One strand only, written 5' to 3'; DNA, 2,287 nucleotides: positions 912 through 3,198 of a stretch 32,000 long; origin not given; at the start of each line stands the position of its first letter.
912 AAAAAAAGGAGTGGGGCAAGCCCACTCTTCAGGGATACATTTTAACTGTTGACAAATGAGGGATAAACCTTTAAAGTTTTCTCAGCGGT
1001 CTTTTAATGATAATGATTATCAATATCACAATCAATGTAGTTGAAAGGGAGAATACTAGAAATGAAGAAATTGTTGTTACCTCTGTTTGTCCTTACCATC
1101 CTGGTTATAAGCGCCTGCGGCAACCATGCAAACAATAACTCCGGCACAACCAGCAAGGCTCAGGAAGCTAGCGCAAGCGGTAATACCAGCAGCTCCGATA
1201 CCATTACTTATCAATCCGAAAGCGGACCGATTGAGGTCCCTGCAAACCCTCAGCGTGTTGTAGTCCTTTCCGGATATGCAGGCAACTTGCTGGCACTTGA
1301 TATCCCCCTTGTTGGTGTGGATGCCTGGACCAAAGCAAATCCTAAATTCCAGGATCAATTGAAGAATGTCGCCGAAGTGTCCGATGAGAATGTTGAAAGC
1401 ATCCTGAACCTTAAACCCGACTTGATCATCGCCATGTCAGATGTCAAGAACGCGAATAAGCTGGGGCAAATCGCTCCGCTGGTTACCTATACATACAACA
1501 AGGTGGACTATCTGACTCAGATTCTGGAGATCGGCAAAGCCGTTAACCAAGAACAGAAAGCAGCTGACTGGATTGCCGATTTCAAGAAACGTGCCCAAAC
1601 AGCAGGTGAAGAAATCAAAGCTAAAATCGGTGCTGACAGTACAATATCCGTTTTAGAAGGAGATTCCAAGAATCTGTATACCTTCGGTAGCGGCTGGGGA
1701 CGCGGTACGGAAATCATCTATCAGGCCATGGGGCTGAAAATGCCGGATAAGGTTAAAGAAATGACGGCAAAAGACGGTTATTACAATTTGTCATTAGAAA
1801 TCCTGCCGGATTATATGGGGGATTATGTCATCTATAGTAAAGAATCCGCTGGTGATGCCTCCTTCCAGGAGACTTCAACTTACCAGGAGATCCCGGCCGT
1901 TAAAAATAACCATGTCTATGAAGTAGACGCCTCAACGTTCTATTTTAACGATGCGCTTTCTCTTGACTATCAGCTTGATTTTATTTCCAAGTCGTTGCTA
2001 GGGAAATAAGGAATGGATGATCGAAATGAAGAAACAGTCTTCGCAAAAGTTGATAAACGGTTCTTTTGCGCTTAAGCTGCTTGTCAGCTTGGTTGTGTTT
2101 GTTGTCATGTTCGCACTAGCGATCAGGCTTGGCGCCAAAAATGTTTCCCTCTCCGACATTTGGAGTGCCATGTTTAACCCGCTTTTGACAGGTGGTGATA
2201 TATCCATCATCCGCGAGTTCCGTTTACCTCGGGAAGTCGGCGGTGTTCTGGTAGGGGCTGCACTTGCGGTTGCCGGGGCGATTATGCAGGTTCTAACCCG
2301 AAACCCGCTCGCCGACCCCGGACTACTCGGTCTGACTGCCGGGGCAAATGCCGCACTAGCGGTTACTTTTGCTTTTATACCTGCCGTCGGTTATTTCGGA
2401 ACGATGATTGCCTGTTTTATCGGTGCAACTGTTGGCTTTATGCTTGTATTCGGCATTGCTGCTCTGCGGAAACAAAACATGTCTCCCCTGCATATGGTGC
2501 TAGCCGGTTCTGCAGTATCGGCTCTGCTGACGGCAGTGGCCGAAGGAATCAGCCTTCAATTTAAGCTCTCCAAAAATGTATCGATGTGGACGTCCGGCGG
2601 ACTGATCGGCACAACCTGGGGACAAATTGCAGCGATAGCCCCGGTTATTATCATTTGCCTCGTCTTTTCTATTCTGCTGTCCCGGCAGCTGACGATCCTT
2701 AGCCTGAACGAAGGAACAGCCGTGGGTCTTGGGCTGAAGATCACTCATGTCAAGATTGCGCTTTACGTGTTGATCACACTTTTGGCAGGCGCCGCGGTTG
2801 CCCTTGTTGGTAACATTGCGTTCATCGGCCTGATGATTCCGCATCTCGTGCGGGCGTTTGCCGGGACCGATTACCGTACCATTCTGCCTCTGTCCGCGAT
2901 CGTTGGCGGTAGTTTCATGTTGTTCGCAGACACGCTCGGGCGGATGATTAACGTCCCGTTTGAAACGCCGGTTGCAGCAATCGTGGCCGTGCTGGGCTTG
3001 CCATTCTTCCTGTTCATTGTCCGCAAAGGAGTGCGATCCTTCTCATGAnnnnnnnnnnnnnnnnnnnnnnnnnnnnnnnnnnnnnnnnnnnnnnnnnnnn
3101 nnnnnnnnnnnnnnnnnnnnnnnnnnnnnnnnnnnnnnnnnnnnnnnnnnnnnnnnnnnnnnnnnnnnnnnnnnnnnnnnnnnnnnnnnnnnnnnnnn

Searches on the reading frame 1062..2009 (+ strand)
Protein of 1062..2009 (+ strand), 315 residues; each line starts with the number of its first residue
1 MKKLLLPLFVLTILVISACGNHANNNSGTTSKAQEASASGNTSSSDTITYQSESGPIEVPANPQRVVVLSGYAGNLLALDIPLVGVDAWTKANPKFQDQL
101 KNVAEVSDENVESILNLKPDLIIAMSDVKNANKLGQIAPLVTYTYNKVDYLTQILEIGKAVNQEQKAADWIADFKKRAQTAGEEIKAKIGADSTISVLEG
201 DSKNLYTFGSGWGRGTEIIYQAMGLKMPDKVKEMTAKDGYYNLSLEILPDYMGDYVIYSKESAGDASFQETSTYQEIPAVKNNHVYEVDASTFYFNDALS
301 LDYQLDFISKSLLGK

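Call 8: find_related_loci(query=window:1062-2006:+, collection=genome_contigs, flank=3000)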
Query window:1062-2006:+ (315 aa) in genome_contigs; peptide patterns used: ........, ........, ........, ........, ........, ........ (x = any residue, [..] = any of these).
293 stretches matched a pattern; 177 encode a relative of the query (tblastn E <= 1e-3); the best 80 are kept; 80 distinct loci.
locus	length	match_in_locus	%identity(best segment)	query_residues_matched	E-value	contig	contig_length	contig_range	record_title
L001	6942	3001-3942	95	1-314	0e+0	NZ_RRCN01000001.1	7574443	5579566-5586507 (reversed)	Paenibacillus oralis strain KCOM 3021 KCOM3021_1, whole genome shotgun sequence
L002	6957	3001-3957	83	1-314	3e-178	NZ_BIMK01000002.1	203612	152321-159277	Paenibacillus chibensis strain NBRC 15958 PCH05_CON00120, whole genome shotgun sequence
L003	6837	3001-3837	87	36-314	1e-165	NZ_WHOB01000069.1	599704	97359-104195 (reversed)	Paenibacillus phytohabitans strain LMG 31459 Contig_83_70.6595, whole genome shotgun sequence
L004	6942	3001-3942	79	1-314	7e-164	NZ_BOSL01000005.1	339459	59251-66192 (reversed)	Paenibacillus vini strain J42TS3 sequence05, whole genome shotgun sequence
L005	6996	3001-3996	72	1-314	3e-155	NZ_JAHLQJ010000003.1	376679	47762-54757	Paenibacillus brevis strain MSJ-6 Scaffold3, whole genome shotgun sequence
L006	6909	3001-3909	78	13-314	3e-154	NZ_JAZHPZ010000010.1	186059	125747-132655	Paenibacillus haidiansis strain M1 Scaffold10, whole genome shotgun sequence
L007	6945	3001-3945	70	1-315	5e-152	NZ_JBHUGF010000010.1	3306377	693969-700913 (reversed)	Paenibacillus nicotianae strain CGMCC 1.12819 velvet_auto_83_10, whole genome shotgun sequence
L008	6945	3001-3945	69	1-315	5e-150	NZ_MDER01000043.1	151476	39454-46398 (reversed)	Paenibacillus nuruki strain TI45-13ar contig00043, whole genome shotgun sequence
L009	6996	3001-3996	70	1-314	8e-148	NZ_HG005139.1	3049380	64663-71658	Paenibacillus antibioticophila strain GD11, whole genome shotgun sequence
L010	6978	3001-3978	66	1-314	1e-144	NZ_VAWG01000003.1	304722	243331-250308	Paenibacillus pinistramenti strain ASL46 3, whole genome shotgun sequence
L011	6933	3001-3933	68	1-314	5e-144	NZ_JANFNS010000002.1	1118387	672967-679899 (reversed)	Saccharibacillus sp. JS10 NODE_2_length_1118387_cov_38.097771, whole genome shotgun sequence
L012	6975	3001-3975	64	1-315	9e-138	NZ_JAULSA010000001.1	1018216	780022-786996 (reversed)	Saccharibacillus sp. CPCC 101409 Scaffold1, whole genome shotgun sequence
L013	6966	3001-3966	66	1-315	5e-137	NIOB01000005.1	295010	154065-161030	Saccharibacillus sp. O16 O16_contig_5, whole genome shotgun sequence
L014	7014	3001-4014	61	1-315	1e-136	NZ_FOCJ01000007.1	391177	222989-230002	Paenibacillus sp. OV219, whole genome shotgun sequence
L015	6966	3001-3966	65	1-315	1e-135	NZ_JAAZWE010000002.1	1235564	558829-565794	Saccharibacillus endophyticus strain CCM 8702 NODE_2_length_1235654_cov_105.234312, whole genome shotgun sequence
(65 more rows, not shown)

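Call 16: find_homologous_proteins(query=L001:555-2741:-, max_evalue=1e-30)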
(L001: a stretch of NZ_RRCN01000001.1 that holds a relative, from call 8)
Query L001:555-2741:- (729 aa): 277 proteins with E <= 1e-30 among 8000 candidates; the best 120 are listed.
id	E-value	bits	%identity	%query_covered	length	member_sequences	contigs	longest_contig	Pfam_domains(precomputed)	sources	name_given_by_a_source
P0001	0.0e+0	1645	86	100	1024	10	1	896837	PF06439.19,PF13385.14,PF21708.5,PF19763.7,PF02210.32,PF00295.24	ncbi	-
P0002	0.0e+0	1644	86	99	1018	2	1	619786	PF06439.19,PF13385.14,PF00028.24,PF21708.5,PF19763.7,PF00295.24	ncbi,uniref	ncbi:family 16 glycoside hydrolase [Cohnella boryungensis]|uniref:Family 16 glycoside hydrolase n=1 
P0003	0.0e+0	1643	85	100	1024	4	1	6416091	PF06439.19,PF13385.14,PF21708.5,PF19763.7,PF00295.24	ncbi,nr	ncbi:glycoside hydrolase [Bacillus sp. FJAT-18019]|nr:glycoside hydrolase [Bacillus sp. FJAT-18019]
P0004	0.0e+0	1638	86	100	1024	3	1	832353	PF06439.19,PF13385.14,PF00028.24,PF21708.5,PF19763.7,PF00295.24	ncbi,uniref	ncbi:family 16 glycoside hydrolase [Paenibacillus lentus]|uniref:family 16 glycoside hydrolase n=1 T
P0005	0.0e+0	1636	100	100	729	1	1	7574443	PF06439.19,PF13385.14,PF00295.24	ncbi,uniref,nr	ncbi:family 16 glycoside hydrolase [Paenibacillus oralis]|uniref:family 16 glycoside hydrolase n=1 T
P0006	0.0e+0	1635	86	100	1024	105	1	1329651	PF06439.19,PF13385.14,PF00028.24,PF21708.5,PF19763.7,PF02210.32,PF00295.24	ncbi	ncbi:family 16 glycoside hydrolase [Paenibacillus lautus]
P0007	0.0e+0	1609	84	100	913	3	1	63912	PF06439.19,PF13385.14,PF21708.5,PF19763.7,PF00295.24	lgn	-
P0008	0.0e+0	1598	82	100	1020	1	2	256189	PF06439.19,PF13385.14,PF19763.7,PF00295.24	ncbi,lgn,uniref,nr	ncbi:Polygalacturonase [Paenibacillus sp. UNCCL117]|uniref:family 16 glycoside hydrolase n=1 Tax=unc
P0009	0.0e+0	1598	83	100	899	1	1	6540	PF06439.19,PF13385.14,PF21708.5,PF19763.7,PF00295.24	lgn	-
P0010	0.0e+0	1581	84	99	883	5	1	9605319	PF06439.19,PF13385.14,PF21708.5,PF19763.7,PF00295.24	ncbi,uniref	ncbi:family 16 glycoside hydrolase [Paenibacillus sp. FSL H7-0331]|uniref:family 16 glycoside hydrol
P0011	0.0e+0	1580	97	100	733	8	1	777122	PF06439.19,PF13385.14,PF00295.24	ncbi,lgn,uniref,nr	ncbi:family 16 glycoside hydrolase [Paenibacillus macerans]|uniref:family 16 glycoside hydrolase n=1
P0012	0.0e+0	1544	81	100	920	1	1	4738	PF06439.19,PF13385.14,PF21708.5,PF19763.7,PF00295.24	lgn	-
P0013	0.0e+0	1534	80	100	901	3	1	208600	PF06439.19,PF13385.14,PF21708.5,PF19763.7,PF02210.32,PF00295.24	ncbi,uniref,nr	ncbi:family 16 glycoside hydrolase [Cohnella sp. GbtcB17]|uniref:family 16 glycoside hydrolase n=1 T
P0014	0.0e+0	1526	81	99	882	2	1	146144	PF06439.19,PF13385.14,PF21708.5,PF19763.7,PF00295.24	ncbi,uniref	ncbi:family 16 glycoside hydrolase [Paenibacillus ferrarius]|uniref:family 16 glycoside hydrolase n=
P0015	0.0e+0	1520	80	100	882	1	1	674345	PF06439.19,PF13385.14,PF21708.5,PF19763.7,PF00295.24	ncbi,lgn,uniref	ncbi:family 16 glycoside hydrolase [Paenibacillus oryzisoli]|uniref:family 16 glycoside hydrolase n=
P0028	0.0e+0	1473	90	100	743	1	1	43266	PF06439.19,PF13385.14,PF00295.24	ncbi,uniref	ncbi:family 16 glycoside hydrolase [Paenibacillus jiagnxiensis]|uniref:family 16 glycoside hydrolase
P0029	0.0e+0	1454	89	100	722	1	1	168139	PF06439.19,PF13385.14,PF00295.24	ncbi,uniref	ncbi:family 16 glycoside hydrolase [Paenibacillus medicaginis]|uniref:Family 16 glycoside hydrolase 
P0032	0.0e+0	1437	92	93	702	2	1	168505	PF06439.19,PF13385.14,PF00295.24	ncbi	ncbi:family 16 glycoside hydrolase [Paenibacillus terreus]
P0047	0.0e+0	1280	67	99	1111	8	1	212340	PF12708.13,PF06439.19,PF13385.14,PF00028.24,PF21708.5,PF19763.7,PF00295.24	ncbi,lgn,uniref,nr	ncbi:family 16 glycoside hydrolase [Paenibacillus typhae]|uniref:family 16 glycoside hydrolase n=1 T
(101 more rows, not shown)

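Call 17: find_encoding_contigs(protein=window:1062-2009:+, flank=2500, max_places=8)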
Protein window:1062-2009:+ (315 aa): 1 contig read that carries it; 1 place shown.
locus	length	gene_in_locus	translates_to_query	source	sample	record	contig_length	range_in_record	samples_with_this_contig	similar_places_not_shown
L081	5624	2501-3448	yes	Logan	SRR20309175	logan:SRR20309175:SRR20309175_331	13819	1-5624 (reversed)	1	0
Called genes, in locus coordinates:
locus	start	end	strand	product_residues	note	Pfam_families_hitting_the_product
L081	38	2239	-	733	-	PF00295:Glyco_hydro_28 (weak), PF06439:3keto-disac_hyd, PF13385:Laminin_G_3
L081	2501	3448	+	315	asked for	PF01497:Peripla_BP_2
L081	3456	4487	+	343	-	PF01032:FecCD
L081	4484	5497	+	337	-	PF01032:FecCD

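Call 18: find_encoding_contigs(protein=P0032, flank=2500, max_places=2)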
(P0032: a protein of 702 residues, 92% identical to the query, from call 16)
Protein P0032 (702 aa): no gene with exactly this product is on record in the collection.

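Call 19: find_encoding_contigs(protein=P0028, flank=2500, max_places=2)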
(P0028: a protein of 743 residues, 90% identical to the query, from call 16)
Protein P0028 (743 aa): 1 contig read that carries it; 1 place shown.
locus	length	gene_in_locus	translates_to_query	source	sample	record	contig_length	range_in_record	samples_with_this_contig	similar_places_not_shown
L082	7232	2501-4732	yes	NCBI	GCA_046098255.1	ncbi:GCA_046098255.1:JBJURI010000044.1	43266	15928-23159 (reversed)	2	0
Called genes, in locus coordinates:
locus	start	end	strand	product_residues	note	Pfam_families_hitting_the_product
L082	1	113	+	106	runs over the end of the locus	PF03551:PadR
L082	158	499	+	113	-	PF06304:DUF1048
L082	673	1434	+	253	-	PF00005:ABC_tran, PF13304:AAA_21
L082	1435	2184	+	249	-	PF01061:ABC2_membrane, PF12698:ABC2_membrane_3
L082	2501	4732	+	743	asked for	PF00295:Glyco_hydro_28 (weak), PF06439:3keto-disac_hyd, PF13385:Laminin_G_3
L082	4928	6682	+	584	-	PF00672:HAMP, PF06580:His_kinase, PF02518:HATPase_c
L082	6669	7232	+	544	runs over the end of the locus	PF00072:Response_reg, PF17853:GGDEF_2, PF00165:HTH_AraC, PF12833:HTH_18, PF00165:HTH_AraC (weak)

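Call 20: find_encoding_contigs(protein=P0029, flank=2500, max_places=2)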
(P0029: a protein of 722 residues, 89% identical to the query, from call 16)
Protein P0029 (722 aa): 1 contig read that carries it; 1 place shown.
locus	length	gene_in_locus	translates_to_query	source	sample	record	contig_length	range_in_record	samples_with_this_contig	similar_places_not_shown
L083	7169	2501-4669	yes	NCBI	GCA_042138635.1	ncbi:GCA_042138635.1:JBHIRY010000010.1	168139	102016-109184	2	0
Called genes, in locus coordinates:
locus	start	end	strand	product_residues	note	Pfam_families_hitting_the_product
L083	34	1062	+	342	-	PF00480:ROK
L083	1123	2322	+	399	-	PF07690:MFS_1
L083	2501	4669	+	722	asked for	PF00295:Glyco_hydro_28 (weak), PF06439:3keto-disac_hyd, PF13385:Laminin_G_3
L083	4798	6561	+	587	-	PF00672:HAMP, PF06580:His_kinase, PF02518:HATPase_c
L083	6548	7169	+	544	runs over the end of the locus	PF00072:Response_reg, PF17853:GGDEF_2, PF00165:HTH_AraC, PF12833:HTH_18, PF00165:HTH_AraC (weak)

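Call 21: find_encoding_contigs(protein=P0011, flank=2500, max_places=4)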
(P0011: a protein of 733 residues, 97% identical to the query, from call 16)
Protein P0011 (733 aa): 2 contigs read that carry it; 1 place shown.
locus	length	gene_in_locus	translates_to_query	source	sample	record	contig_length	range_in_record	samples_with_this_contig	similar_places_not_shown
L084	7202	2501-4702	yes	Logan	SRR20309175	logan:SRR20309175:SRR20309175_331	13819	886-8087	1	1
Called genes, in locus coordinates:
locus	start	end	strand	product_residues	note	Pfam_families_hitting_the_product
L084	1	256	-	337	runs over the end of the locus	PF01032:FecCD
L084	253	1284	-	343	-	PF01032:FecCD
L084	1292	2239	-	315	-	PF01497:Peripla_BP_2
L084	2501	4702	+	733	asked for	PF00295:Glyco_hydro_28 (weak), PF06439:3keto-disac_hyd, PF13385:Laminin_G_3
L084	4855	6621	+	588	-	PF00672:HAMP, PF06580:His_kinase, PF02518:HATPase_c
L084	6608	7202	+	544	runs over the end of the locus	PF00072:Response_reg, PF17853:GGDEF_2, PF00165:HTH_AraC, PF12833:HTH_18, PF00165:HTH_AraC (weak)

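Call 24: find_encoding_contigs(protein=P0006, flank=1500, max_places=1)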
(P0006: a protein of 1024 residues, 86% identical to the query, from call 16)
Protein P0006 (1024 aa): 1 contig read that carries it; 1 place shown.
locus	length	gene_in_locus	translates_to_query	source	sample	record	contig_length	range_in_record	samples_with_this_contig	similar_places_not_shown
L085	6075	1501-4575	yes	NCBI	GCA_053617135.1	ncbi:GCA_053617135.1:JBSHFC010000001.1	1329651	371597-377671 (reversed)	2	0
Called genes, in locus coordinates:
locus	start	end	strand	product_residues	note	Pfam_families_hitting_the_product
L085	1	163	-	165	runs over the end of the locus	PF09346:SMI1_KNR4 (weak)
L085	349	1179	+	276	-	PF13714:PEP_mutase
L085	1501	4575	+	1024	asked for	PF00295:Glyco_hydro_28, PF02210:Laminin_G_2 (faint), PF06439:3keto-disac_hyd, PF13385:Laminin_G_3 (weak), PF00028:Cadherin (faint), PF19763:DUF6250 (faint), PF06439:3keto-disac_hyd, PF13385:Laminin_G_3 (weak), +1 more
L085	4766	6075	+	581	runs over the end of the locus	PF02743:dCache_1 (weak), PF00672:HAMP, PF06580:His_kinase, PF02518:HATPase_c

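Call 25: find_encoding_contigs(protein=P0004, flank=1500, max_places=1)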
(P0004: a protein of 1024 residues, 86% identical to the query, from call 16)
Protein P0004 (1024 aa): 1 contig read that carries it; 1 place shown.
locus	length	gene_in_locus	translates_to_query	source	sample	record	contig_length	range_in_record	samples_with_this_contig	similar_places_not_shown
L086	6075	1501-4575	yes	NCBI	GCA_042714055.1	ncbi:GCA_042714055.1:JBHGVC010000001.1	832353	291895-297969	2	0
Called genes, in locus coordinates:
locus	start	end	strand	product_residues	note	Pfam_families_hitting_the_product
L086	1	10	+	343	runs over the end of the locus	PF04055:Radical_SAM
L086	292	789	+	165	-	PF09346:SMI1_KNR4 (weak)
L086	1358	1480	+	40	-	-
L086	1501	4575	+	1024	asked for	PF00295:Glyco_hydro_28 (weak), PF06439:3keto-disac_hyd, PF13385:Laminin_G_3 (weak), PF21708:Glyco_hydro_59_C (faint), PF00028:Cadherin (faint), PF19763:DUF6250 (faint), PF06439:3keto-disac_hyd, PF13385:Laminin_G_3 (weak)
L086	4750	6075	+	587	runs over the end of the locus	PF02743:dCache_1 (weak), PF00672:HAMP, PF06580:His_kinase, PF02518:HATPase_c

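Call 26: find_encoding_contigs(protein=P0010, flank=1500, max_places=1)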
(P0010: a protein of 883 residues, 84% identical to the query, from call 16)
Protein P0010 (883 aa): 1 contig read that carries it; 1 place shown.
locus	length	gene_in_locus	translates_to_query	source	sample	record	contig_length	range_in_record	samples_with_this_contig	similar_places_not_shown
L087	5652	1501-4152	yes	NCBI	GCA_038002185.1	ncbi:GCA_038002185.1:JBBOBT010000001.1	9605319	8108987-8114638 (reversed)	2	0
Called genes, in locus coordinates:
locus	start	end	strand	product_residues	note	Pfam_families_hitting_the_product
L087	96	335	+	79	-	-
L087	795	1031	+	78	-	-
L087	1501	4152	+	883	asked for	PF00295:Glyco_hydro_28, PF21708:Glyco_hydro_59_C (faint), PF06439:3keto-disac_hyd, PF13385:Laminin_G_3 (weak), PF19763:DUF6250 (faint), PF06439:3keto-disac_hyd, PF13385:Laminin_G_3 (weak)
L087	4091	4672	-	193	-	PF00106:adh_short, PF13561:adh_short_C2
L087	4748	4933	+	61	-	PF00376:MerR, PF13411:MerR_1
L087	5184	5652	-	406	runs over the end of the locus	PF12799:LRR_4 (faint), PF24758:LRR_At5g56370 (faint)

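Call 27: find_encoding_contigs(protein=P0047, flank=1500, max_places=1)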
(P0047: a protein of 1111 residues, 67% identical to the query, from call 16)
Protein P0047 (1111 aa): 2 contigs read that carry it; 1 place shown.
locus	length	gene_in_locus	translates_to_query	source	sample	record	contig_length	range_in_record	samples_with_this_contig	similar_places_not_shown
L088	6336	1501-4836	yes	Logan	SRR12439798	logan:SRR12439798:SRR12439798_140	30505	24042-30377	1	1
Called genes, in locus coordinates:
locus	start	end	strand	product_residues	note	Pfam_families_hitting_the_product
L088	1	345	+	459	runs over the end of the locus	PF00890:FAD_binding_2, PF01134:GIDA (weak), PF01266:DAO (faint), PF12831:FAD_oxidored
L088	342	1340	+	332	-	PF21181:SsfX3_N, PF13472:Lipase_GDSL_2, PF14606:Lipase_GDSL_3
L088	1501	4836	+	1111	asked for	PF12708:Pect-lyase_RHGA_epim (weak), PF00295:Glyco_hydro_28 (weak), PF13385:Laminin_G_3 (faint), PF06439:3keto-disac_hyd, PF19763:DUF6250 (faint), PF21708:Glyco_hydro_59_C (faint), PF00028:Cadherin, PF06439:3keto-disac_hyd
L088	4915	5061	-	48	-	PF10026:DUF2268 (weak)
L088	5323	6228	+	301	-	PF00701:DHDPS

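Call 30: search_protein_families(library=pfam, proteins=[window:1062-2009:+, L001:555-2741:-], max_evalue=0.00001)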
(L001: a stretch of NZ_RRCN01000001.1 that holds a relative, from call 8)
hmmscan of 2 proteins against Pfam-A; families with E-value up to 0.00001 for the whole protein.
window:1062-2009:+ (315 aa): 1 family
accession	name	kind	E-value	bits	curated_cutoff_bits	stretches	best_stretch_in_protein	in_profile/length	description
PF01497.23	Peripla_BP_2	-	1.6e-33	116.5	27.5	1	70-291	6-234/235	Periplasmic binding protein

L001:555-2741:- (729 aa): 3 families
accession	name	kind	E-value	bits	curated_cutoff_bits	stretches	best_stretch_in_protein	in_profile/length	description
PF06439.18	3keto-disac_hyd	-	4.3e-15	56.7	26.8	1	563-725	6-184/187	3-keto-disaccharide hydrolase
PF00295.23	Glyco_hydro_28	-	1.8e-09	37.6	22.9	1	203-371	11-167/324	Glycosyl hydrolases family 28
PF13385.13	Laminin_G_3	-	4.8e-09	37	27.6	1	601-703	9-109/151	Concanavalin A-like lectin/glucanases superfamily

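Call 41: search_protein_families(library=ncbifam, proteins=[window:1062-2009:+], max_evalue=1e-10)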
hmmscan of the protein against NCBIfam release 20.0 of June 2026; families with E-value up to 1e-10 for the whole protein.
window:1062-2009:+ (315 aa): 4 families
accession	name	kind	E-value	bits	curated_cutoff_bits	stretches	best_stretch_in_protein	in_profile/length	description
NF008200.0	PRK10957.1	equivalog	7.8e-21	74.3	205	1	9-294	11-311/330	Fe2+-enterobactin ABC transporter substrate-binding protein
NF008501.1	PRK11411.1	subfamily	2.1e-18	66.3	320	1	42-293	18-274/303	Fe(3+) dicitrate ABC transporter substrate-binding protein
NF047879.1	catechol_SstD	exception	2e-13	50.1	450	1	1-296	1-324/343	ferrated catecholamine ABC transporter substrate-binding lipoprotein SstD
TIGR03659.1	IsdE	equivalog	5.3e-12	45.5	298.65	0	8-187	8-167/292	heme ABC transporter substrate-binding protein IsdE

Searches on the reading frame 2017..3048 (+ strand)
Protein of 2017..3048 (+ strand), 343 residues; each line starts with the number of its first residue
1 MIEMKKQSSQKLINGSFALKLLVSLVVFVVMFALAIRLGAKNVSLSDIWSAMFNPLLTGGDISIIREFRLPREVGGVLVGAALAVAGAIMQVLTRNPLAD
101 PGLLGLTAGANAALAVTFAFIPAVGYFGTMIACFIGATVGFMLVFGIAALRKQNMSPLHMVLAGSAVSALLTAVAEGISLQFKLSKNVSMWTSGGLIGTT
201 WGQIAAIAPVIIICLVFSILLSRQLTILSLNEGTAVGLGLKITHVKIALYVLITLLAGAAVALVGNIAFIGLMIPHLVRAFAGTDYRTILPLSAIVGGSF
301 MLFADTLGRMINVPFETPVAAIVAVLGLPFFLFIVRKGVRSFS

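Call 30: search_protein_families(library=pfam, proteins=[window:2017-3048:+], max_evalue=0.00001)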
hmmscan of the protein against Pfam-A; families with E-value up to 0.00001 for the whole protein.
window:2017-3048:+ (343 aa): 1 family
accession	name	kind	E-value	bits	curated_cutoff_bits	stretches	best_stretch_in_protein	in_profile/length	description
PF01032.23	FecCD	-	1.3e-83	281.1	26.5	1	28-337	2-311/311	FecCD transport family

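Call 41: search_protein_families(library=ncbifam, proteins=[window:2017-3048:+], max_evalue=1e-10)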
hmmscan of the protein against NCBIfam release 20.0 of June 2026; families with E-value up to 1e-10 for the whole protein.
window:2017-3048:+ (343 aa): 16 families
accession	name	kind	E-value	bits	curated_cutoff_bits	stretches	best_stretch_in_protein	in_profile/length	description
NF007760.0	PRK10441.1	equivalog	4.3e-65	220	428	1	18-338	10-329/335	Fe(3+)-siderophore ABC transporter permease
NF008407.0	PRK11228.1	equivalog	1.3e-64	218.2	396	1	21-337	11-328/330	iron-dicitrate ABC transporter permease FecC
NF007866.0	PRK10577.1-2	equivalog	4.7e-63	213.6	554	2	21-245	13-236/666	Fe(3+)-hydroxamate ABC transporter permease FhuB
NF007872.0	PRK10577.2-3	equivalog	2.5e-62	211.2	727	1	26-340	25-333/676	Fe(3+)-hydroxamate ABC transporter permease FhuB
NF007871.0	PRK10577.2-2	equivalog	2.1e-59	201.7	899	1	16-338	356-676/679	Fe(3+)-hydroxamate ABC transporter permease FhuB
NF007299.0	PRK09777.1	equivalog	2.2e-55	188.2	406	1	22-335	7-314/318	Fe(3+) dicitrate ABC transporter permease subunit FecD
NF007081.0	PRK09535.1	equivalog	5.1e-52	177.4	461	1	48-337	74-360/366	vitamin B12 ABC transporter permease BtuC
NF007867.0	PRK10577.1-3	subfamily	5.6e-52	177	849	1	16-337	385-704/710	Fe(3+)-hydroxamate ABC transporter permease FhuB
NF003001.0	PRK03784.1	equivalog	5.7e-51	173.6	334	1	21-336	19-326/332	vitamin B12 ABC transporter permease BtuC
TIGR03869.1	F420-0_ABCperm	hypoth_equivalog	1.9e-47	162.1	437.35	1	34-338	8-321/325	putative F420-0 ABC transporter permease subunit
NF007870.0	PRK10577.2-1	equivalog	1.4e-43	149.5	1355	1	20-338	357-673/678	Fe(3+)-hydroxamate ABC transporter permease FhuB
NF007868.0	PRK10577.1-5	equivalog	2.2e-41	142.1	943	2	21-248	14-240/666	Fe(3+)-hydroxamate ABC transporter permease FhuB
NF007759.0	PRK10440.1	equivalog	7.2e-40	137.2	422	1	21-332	14-320/330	iron-enterobactin ABC transporter permease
NF007873.0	PRK10577.2-4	equivalog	1.5e-39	136.3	1012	1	63-340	30-303/646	Fe(3+)-hydroxamate ABC transporter permease FhuB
NF007869.0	PRK10577.1-6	equivalog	5.4e-39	134.2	954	1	23-334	383-690/703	Fe(3+)-hydroxamate ABC transporter permease FhuB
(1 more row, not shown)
